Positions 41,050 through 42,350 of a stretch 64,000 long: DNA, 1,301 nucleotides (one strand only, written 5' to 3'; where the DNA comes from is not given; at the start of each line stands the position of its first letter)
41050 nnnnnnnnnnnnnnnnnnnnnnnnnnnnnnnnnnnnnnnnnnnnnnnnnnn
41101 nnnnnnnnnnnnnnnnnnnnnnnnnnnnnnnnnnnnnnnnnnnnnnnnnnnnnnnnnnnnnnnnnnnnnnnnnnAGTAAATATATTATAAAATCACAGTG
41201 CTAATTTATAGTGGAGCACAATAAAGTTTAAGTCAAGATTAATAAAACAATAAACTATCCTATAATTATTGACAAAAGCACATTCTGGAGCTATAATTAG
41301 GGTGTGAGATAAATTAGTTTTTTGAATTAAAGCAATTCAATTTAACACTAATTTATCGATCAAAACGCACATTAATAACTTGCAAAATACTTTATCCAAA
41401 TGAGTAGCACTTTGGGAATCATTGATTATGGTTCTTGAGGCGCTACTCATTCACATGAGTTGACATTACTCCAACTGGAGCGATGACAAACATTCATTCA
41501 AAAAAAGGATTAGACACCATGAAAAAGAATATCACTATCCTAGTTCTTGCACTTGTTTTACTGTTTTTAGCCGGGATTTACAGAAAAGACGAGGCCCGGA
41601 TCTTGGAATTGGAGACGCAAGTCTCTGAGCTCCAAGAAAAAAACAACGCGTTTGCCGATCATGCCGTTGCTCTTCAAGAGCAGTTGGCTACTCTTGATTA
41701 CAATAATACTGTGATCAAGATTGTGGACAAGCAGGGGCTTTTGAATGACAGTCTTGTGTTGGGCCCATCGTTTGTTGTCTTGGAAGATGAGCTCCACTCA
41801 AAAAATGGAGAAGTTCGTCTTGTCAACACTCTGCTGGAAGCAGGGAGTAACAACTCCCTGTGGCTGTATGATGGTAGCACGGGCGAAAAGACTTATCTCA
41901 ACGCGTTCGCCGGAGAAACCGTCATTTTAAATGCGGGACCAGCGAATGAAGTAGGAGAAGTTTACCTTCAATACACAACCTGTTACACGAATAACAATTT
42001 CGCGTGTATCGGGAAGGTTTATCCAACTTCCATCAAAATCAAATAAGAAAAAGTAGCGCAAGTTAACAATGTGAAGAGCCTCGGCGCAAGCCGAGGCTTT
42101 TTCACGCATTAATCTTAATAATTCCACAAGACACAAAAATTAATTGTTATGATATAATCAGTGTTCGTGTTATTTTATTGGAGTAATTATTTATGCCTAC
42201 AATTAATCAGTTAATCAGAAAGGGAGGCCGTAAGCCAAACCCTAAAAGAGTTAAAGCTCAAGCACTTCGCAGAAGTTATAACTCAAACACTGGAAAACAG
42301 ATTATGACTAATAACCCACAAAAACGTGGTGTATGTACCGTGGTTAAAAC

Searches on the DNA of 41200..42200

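Call 106: search_rna_families(source=window, start=41200, end=42200, threshold=evalue, max_evalue=0.1)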
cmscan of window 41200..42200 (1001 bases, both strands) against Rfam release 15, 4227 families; matches with E-value up to 0.1: 3.
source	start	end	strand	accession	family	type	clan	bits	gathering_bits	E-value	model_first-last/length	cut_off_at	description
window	42067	42163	-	RF01485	rli61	Cis-reg;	-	23.9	50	0.095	1-106/106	no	Listeria sRNA rli61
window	42059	42122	-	RF02621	BSnc120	Gene; sRNA;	-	20.8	114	0.079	1-88/88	no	Brucella sRNA 120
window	42072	42100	+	RF02353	BjrC68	Gene; sRNA;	-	18.3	39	0.06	45-73/82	no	Bradyrhizobiaceae sRNA BjrC68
